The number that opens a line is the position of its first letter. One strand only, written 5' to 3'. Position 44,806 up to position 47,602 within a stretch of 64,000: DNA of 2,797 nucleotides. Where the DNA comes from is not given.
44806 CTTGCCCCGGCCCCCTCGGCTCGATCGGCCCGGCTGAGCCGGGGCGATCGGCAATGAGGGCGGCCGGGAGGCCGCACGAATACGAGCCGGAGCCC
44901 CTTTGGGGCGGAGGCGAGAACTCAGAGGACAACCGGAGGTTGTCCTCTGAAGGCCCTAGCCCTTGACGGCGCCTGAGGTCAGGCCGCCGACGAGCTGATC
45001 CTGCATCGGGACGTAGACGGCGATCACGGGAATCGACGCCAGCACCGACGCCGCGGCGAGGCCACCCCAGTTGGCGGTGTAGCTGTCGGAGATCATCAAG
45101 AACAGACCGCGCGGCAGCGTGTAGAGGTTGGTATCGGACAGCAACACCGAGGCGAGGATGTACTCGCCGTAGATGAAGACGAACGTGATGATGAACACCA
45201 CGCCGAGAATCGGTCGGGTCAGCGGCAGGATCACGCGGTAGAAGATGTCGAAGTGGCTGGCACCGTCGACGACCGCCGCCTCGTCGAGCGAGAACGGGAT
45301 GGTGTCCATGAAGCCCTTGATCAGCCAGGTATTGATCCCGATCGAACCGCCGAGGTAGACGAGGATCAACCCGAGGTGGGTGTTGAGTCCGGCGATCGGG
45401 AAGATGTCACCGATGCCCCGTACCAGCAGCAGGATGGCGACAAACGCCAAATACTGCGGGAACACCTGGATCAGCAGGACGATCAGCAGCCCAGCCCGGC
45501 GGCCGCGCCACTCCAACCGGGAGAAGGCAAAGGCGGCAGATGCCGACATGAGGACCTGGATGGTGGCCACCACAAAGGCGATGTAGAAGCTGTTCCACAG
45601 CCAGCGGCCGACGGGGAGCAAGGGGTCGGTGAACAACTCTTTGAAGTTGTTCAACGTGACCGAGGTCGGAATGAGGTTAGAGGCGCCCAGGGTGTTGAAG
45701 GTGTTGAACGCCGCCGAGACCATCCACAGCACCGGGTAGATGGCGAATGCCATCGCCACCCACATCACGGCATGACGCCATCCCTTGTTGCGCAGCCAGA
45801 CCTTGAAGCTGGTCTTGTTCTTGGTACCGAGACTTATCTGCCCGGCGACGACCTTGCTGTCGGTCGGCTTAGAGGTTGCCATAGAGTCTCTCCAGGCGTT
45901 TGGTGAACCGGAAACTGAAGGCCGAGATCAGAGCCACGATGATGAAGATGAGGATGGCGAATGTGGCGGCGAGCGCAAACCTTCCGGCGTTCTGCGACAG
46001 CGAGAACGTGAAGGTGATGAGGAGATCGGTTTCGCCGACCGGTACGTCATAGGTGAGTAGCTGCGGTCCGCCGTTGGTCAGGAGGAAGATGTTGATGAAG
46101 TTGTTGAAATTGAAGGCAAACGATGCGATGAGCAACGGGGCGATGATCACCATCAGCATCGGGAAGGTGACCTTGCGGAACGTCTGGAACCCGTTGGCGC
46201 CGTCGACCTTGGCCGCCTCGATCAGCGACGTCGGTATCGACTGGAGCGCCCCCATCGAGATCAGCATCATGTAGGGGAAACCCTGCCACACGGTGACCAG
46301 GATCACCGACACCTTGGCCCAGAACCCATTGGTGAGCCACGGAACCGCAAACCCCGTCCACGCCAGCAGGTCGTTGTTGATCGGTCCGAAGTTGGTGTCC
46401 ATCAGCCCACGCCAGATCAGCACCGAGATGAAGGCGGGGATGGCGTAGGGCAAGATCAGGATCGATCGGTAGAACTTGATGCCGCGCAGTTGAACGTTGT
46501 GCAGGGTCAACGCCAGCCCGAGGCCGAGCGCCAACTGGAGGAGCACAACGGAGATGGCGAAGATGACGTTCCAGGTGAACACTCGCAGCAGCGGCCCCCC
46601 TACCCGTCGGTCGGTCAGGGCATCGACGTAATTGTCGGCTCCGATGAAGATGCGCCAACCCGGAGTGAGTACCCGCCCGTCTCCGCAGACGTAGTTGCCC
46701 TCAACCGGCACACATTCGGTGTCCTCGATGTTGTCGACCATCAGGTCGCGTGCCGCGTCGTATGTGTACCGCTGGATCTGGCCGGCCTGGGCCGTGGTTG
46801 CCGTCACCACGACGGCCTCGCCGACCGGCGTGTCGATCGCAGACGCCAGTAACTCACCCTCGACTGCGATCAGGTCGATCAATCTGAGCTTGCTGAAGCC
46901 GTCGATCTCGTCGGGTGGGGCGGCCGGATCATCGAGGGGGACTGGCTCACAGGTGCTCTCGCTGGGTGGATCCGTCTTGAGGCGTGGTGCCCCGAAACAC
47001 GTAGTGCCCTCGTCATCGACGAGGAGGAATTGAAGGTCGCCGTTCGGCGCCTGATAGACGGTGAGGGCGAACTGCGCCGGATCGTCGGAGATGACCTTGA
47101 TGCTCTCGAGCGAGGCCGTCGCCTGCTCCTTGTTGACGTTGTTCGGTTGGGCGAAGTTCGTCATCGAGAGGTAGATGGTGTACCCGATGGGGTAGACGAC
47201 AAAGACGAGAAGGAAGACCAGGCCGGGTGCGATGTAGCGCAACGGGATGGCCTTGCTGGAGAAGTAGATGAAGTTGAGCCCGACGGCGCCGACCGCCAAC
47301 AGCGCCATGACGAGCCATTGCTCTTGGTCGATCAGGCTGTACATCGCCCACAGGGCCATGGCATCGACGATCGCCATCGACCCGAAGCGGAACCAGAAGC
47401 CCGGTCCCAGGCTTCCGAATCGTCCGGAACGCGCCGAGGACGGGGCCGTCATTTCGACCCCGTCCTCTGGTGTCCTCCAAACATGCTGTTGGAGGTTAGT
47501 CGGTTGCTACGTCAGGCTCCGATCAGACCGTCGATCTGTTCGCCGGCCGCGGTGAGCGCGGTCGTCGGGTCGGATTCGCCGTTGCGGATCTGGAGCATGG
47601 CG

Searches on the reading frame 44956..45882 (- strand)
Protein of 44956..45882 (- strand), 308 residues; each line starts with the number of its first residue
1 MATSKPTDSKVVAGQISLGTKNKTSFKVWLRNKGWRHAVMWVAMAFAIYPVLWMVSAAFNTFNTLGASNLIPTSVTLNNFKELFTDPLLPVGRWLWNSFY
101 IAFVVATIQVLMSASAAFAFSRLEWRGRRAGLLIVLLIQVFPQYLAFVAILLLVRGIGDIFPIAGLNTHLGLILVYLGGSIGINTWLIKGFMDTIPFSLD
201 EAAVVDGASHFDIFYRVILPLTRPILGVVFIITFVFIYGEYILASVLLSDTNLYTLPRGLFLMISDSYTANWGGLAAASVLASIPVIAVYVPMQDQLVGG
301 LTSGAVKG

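Call 82: search_protein_families(library=pfam, proteins=[window:44956-45882:-], max_evalue=0.00001)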
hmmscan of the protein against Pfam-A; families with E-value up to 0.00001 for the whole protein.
window:44956-45882:- (308 aa): 1 family
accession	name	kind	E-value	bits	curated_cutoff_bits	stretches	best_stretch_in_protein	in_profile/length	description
PF00528.27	BPD_transp_1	-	1.8e-14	54.4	26.4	1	112-296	4-177/184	Binding-protein-dependent transport system inner membrane component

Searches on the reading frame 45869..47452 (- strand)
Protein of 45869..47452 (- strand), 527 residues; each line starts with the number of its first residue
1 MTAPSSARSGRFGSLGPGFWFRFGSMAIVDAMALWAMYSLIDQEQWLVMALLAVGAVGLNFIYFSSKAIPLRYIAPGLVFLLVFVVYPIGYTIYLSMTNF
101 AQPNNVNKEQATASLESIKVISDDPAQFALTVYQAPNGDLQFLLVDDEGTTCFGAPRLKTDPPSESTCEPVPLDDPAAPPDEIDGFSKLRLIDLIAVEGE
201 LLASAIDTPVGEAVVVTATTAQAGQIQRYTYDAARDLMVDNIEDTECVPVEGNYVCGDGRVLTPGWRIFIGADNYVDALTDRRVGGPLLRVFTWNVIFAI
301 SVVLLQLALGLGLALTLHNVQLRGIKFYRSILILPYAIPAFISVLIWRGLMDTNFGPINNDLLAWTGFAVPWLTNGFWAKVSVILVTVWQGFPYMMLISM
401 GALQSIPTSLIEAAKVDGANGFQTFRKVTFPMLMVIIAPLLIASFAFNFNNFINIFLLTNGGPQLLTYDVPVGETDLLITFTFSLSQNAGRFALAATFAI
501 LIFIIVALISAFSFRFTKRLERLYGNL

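Call 82: search_protein_families(library=pfam, proteins=[window:45869-47452:-], max_evalue=0.00001)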
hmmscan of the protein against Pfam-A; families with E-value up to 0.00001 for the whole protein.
window:45869-47452:- (527 aa): 2 families
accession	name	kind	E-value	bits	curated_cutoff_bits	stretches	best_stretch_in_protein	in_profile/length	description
PF00528.27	BPD_transp_1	-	2.5e-19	70.2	26.4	1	310-520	5-178/184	Binding-protein-dependent transport system inner membrane component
PF16296.10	TM_PBP2_N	-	3.3e-16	59.5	31.4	1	79-154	1-80/83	N-terminal of TM subunit in PBP-dependent ABC transporters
